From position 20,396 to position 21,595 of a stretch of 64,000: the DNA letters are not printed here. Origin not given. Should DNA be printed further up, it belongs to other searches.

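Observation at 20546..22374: Second, split copy of the peptidase and PqqD pair, coupled to an HPr-kinase-like P-loop protein, with no precursor gene nearby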

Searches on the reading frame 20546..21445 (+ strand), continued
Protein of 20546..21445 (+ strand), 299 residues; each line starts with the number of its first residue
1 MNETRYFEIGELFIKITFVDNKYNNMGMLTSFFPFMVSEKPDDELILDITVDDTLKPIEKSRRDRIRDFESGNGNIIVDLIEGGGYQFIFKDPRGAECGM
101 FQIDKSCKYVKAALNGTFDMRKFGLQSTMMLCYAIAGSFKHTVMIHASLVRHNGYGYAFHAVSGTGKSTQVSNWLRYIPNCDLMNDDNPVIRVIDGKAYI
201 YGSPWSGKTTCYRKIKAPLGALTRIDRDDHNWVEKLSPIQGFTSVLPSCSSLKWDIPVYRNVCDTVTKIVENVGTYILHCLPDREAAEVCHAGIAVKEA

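Call 50: search_solved_structures(query=A4, max_evalue=1, show_alignments=2)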
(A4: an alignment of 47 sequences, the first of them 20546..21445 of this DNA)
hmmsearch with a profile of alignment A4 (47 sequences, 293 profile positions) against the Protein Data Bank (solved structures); distinct sequences matched with E-value up to 1: 44.
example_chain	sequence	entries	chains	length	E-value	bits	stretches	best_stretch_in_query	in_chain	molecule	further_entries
1ii2_A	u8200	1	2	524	0.018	17.8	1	134-167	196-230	PHOSPHOENOLPYRUVATE CARBOXYKINASE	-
6fn4_A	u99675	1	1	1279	0.025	17.3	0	145-169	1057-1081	Apo form of Human-mouse chimeric ABCB1 (ABCB1HM) in complex with Antigen binding fragment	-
6fn1_A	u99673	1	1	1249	0.029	17.1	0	145-169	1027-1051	Human-mouse chimeric ABCB1 (ABCBHM)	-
7dv5_U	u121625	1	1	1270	0.034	16.9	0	130-169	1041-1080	Bile salt export pump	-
8pmd_A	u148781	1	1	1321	0.037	16.8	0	130-169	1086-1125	Bile salt export pump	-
36cg_U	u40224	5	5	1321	0.037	16.8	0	130-169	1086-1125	Bile salt export pump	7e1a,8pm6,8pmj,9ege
9n1y_A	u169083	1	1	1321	0.037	16.8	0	130-169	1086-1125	Bile salt export pump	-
6ujw_A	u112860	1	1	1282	0.069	15.9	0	145-169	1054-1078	ATP-dependent translocase ABCB1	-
6ujp_A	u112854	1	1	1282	0.069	15.9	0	145-169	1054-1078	ATP-dependent translocase ABCB1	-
6ujr_A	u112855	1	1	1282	0.07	15.9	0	145-169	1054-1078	ATP-dependent translocase ABCB1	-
6ujs_A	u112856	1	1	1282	0.07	15.9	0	145-169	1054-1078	ATP-dependent translocase ABCB1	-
4m1m_A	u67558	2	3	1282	0.07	15.9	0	145-169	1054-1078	Multidrug resistance protein 1A | ATP-dependent translocase ABCB1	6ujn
6ujt_A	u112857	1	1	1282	0.07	15.8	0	145-169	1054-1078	ATP-dependent translocase ABCB1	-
3g5u_A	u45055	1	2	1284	0.07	15.8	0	145-169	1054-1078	Multidrug resistance protein 1a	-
4lsg_A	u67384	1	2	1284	0.07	15.8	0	145-169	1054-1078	Multidrug resistance protein 1A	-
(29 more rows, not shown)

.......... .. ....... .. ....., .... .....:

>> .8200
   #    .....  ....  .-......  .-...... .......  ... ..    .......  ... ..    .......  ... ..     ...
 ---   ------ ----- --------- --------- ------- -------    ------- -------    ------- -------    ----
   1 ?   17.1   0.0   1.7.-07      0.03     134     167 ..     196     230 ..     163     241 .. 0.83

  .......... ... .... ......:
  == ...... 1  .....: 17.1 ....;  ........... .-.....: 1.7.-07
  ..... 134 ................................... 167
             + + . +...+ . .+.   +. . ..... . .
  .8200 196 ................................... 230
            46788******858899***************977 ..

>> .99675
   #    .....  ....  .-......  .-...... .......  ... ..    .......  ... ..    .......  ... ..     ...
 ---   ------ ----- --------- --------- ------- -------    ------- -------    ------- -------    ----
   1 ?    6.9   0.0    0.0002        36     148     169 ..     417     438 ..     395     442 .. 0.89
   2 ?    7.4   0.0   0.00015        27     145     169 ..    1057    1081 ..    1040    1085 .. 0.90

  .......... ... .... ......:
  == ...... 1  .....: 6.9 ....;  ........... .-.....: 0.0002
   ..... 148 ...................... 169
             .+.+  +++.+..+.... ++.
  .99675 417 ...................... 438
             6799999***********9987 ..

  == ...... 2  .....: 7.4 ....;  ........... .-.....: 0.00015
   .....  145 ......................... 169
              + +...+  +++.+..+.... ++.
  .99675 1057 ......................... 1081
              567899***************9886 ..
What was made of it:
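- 20546..21445 (+): ScmC-like two-domain P-loop protein (299 aa) with a PEP-carboxykinase/HPr-kinase fold. I infer it is an ATP-dependent phosphotransferase. Profile match to the PEPCK kinase-1a motif (call 50).
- On PEP-carboxykinase-like P-loop superfamily (PEPCK and the HprK/P C-domain): Profile match to the PEPCK motif (call 50).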

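Call 68: search_protein_families(library=padloc, proteins=[window:20546-21445:+], max_evalue=0.01)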
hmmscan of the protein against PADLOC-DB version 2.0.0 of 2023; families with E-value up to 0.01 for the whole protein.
window:20546-21445:+ (299 aa): 0 families

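Call 70: search_protein_families(library=ncbifam, proteins=[L069:8378-8647:+, L090:8313-8585:+, L069:7001-7927:+, L083:1997-3085:+, L069:8617-9807:+], max_evalue=10)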
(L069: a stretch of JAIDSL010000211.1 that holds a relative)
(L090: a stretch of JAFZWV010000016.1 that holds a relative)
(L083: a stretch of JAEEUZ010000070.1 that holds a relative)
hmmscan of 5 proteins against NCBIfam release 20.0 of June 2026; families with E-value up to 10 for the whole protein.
L069:8378-8647:+ (89 aa): 5 families
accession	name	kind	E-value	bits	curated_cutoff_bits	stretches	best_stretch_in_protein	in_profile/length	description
NF033530.1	lasso_PqqD_Strm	exception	3.1e-05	24.1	70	1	33-86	25-77/78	lasso peptide biosynthesis PqqD family chaperone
NF033536.1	lasso_PqqD_Bac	exception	0.0044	17.1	80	1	36-87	36-86/88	lasso peptide biosynthesis PqqD family chaperone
TIGR03859.1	PQQ_PqqD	equivalog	0.0082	16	46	1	29-80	24-73/81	pyrroloquinoline quinone biosynthesis peptide chaperone PqqD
TIGR04302.1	geo_PqqD_fam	equivalog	0.023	15.1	100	1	16-86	32-99/102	GeoRSP system PqqD family peptide chaperone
NF002535.0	PRK02079.1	equivalog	0.06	13.2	101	1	31-79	35-81/92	pyrroloquinoline quinone biosynthesis peptide chaperone PqqD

L090:8313-8585:+ (90 aa): 2 families
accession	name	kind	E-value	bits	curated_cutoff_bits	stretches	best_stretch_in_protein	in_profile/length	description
NF033530.1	lasso_PqqD_Strm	exception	0.00021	21.5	70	1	33-85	25-75/78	lasso peptide biosynthesis PqqD family chaperone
TIGR04302.1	geo_PqqD_fam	equivalog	0.073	13.5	100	1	29-86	44-98/102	GeoRSP system PqqD family peptide chaperone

L069:7001-7927:+ (308 aa): 8 families
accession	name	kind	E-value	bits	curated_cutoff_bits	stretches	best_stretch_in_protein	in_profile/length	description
TIGR04352.1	HprK_rel_A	equivalog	3.9e-06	26.2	200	1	130-198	86-152/280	HprK-related kinase A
TIGR04249.1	SCM_chp_ScmC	equivalog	3e-05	23.5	125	1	127-268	113-256/292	SynChlorMet cassette protein ScmC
TIGR00679.1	hpr-ser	equivalog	0.00011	21.6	240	1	132-195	123-184/300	HPr(Ser) kinase/phosphatase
NF006821.0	PRK09344.1-3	subfamily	0.001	17.8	369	1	133-188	194-260/525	phosphoenolpyruvate carboxykinase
NF047345.1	SCCmet_Cch1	equivalog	0.0067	15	700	1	133-172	166-206/542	cassette chromosome replicative helicase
TIGR04355.1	HprK_rel_B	hypoth_equivalog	0.0096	15.1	200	1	138-170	142-174/351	HprK-related kinase B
NF006820.0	PRK09344.1-2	subfamily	0.13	10.9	636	1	135-169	208-243/529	phosphoenolpyruvate carboxykinase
NF006823.0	PRK09344.1-5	equivalog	0.19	10.3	815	1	125-169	185-230/513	phosphoenolpyruvate carboxykinase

L083:1997-3085:+ (362 aa): 8 families
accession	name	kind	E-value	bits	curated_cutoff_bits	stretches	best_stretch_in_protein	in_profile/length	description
TIGR04249.1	SCM_chp_ScmC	equivalog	0.00023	20.6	125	1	193-329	111-248/292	SynChlorMet cassette protein ScmC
NF006821.0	PRK09344.1-3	subfamily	0.00024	19.9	369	1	206-254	199-258/525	phosphoenolpyruvate carboxykinase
NF006820.0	PRK09344.1-2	subfamily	0.0009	18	636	1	207-237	212-243/529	phosphoenolpyruvate carboxykinase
TIGR04352.1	HprK_rel_A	equivalog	0.0037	16.4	200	1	197-236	85-124/280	HprK-related kinase A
NF006822.0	PRK09344.1-4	equivalog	0.012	14.1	806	1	211-237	219-246/537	phosphoenolpyruvate carboxykinase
TIGR00224.1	pckA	equivalog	0.033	13.1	590.05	1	198-238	208-247/532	phosphoenolpyruvate carboxykinase (ATP)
NF006823.0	PRK09344.1-5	equivalog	0.047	12.3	815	1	205-239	197-232/513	phosphoenolpyruvate carboxykinase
NF006819.0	PRK09344.1-1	subfamily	0.12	11.2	745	1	211-238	229-257/538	phosphoenolpyruvate carboxykinase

L069:8617-9807:+ (396 aa): 0 families
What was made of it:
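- On HPr kinase/phosphorylase (HprK/P; PF07475, TIGR00679): A relative scores 21.6 bits against a cutoff of 240 for TIGR00679 (call 70).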
